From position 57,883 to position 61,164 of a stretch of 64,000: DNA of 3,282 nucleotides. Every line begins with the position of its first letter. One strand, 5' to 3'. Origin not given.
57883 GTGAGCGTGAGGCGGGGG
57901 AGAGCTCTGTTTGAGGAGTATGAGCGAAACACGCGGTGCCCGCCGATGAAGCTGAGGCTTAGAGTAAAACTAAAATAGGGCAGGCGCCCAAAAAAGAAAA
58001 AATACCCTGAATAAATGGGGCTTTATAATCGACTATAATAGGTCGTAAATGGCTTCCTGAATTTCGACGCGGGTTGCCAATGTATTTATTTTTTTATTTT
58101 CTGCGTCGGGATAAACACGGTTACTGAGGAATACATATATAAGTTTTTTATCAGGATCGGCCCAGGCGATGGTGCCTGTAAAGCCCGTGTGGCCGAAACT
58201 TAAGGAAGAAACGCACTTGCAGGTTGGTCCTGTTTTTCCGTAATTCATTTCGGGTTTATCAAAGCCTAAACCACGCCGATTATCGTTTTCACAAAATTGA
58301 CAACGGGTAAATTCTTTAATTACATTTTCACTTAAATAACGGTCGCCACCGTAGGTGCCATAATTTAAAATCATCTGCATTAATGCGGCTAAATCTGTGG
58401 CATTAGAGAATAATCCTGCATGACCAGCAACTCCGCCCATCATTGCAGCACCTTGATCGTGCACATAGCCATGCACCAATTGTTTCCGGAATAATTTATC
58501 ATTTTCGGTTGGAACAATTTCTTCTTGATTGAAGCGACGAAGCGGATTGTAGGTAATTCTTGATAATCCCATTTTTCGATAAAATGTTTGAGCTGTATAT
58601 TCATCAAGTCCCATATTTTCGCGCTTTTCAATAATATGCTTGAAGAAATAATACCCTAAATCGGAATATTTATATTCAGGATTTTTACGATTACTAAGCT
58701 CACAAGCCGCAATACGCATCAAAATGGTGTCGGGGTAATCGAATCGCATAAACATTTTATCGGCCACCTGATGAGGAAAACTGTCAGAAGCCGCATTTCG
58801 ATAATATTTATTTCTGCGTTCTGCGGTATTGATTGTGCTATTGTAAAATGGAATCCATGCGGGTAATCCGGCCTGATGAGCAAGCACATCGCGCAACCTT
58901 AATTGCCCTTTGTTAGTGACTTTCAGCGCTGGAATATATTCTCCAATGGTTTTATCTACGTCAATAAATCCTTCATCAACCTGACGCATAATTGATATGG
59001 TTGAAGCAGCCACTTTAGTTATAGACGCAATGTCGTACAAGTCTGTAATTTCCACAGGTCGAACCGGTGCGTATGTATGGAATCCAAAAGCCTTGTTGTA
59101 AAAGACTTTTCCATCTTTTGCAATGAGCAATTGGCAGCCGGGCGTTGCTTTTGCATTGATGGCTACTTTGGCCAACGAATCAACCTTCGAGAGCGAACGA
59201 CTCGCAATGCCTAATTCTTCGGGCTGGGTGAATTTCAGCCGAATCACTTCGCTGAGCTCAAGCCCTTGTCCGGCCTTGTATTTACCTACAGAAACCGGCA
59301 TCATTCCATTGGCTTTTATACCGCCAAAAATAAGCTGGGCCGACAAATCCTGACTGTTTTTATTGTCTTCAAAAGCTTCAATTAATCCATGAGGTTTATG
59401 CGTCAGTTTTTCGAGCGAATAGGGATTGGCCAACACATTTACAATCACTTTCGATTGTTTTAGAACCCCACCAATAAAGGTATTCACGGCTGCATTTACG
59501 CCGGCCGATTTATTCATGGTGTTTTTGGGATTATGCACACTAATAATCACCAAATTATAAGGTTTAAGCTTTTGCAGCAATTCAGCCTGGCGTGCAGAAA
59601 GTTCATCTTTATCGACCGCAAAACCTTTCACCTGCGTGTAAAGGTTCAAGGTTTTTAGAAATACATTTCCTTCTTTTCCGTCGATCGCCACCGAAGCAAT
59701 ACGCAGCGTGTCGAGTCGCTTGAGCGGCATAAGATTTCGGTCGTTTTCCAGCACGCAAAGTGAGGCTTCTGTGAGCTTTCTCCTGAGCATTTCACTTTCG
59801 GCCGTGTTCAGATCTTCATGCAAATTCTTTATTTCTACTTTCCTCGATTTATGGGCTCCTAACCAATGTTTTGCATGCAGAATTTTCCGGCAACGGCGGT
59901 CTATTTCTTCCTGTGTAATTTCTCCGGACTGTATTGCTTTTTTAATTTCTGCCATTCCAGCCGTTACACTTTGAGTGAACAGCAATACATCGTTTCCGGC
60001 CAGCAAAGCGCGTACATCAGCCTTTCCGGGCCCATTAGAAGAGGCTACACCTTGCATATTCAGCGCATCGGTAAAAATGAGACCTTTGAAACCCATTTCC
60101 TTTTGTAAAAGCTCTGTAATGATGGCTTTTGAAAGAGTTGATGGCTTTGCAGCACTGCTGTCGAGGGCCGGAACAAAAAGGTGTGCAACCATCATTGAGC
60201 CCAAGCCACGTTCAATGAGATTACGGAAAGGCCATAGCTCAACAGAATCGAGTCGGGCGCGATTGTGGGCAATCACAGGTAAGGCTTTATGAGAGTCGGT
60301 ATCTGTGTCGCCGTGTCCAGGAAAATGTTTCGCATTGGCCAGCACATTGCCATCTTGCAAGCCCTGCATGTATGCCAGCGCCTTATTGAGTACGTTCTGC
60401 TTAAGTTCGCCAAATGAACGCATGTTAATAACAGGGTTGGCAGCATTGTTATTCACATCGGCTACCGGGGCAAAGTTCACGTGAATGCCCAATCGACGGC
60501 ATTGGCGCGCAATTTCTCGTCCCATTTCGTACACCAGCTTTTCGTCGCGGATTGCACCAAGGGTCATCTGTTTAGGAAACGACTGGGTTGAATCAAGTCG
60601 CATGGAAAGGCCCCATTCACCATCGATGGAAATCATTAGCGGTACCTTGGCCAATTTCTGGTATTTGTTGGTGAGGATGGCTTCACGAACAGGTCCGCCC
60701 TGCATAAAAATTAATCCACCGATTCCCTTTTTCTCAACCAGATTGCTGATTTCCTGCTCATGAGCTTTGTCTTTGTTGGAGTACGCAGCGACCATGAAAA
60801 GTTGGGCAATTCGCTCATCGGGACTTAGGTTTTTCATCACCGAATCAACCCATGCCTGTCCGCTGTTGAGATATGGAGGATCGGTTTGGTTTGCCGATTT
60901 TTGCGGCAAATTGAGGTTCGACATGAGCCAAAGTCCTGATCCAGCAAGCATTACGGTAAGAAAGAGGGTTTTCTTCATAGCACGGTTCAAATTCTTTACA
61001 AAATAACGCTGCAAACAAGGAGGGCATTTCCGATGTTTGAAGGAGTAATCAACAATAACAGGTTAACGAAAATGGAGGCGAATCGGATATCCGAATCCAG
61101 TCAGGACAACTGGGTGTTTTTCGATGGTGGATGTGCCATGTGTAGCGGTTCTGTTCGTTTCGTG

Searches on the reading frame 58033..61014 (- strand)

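Call 58: search_protein_families(library=ncbifam, proteins=[window:58033-61014:-], max_evalue=0.001)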
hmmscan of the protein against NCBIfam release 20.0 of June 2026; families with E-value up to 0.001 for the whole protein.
window:58033-61014:- (993 aa): 29 families (the best 25 are shown)
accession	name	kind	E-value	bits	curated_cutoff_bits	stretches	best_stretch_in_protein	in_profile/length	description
NF002968.0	PRK03642.1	equivalog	8.6e-56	189.6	385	1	593-972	25-401/432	penicillin binding protein PBP4B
NF003740.0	PRK05337.1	equivalog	2.7e-43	148.4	207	1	90-390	19-322/340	beta-N-acetylhexosaminidase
NF052329.1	XyloArabinsidase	equivalog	5.9e-33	113.9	1050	1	143-443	108-399/750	beta-xylosidase/alpha-l-arabinosidase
NF052331.1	Bet13-16Glucosase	equivalog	2.5e-31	108.6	1330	1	54-434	14-382/750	exo-beta-d-1,3/1,6-glucosidase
NF011678.0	PRK15098.1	equivalog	1.5e-23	83.2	666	1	41-440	23-416/765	beta-glucosidase BglX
NF041579.1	betaxyl_Flavo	equivalog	7.6e-20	70.6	1350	1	124-466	65-409/716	beta-xylosidase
NF052330.1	BetGlucosiCelf0468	equivalog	2.5e-18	65.7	1300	1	141-442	52-342/817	beta-d-glucosidase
NF052353.1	EstBLacLipLMycb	equivalog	2.4e-16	59.6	650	2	869-967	277-371/420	esterase/beta-lactamase LipL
NF041776.1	xylosidase_Xyl3A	equivalog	5.2e-14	51.2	1250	1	223-441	163-378/846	xylan 1,4-beta-xylosidase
NF038269.1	lipase_LipE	equivalog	3.7e-12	46.1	750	1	603-719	23-146/407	lipase LipE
NF033085.1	bla_class_C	equivalog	1.6e-09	37.1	415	1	610-740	7-133/356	class C beta-lactamase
NF033700.1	blaCMA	exception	2.1e-07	30.3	887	1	612-733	27-144/375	CMA family class C beta-lactamase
NF041663.1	ampC_Sliq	exception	4.4e-07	29.1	860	1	610-740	27-152/378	cephalosporin-hydrolyzing class C beta-lactamase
NF033569.1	blaLHK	exception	2.1e-06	26.9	850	1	609-739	39-165/390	LHK family class C beta-lactamase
NF033698.1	blaCSA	exception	2.6e-06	26.7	884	1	611-732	26-143/375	CSA family class C beta-lactamase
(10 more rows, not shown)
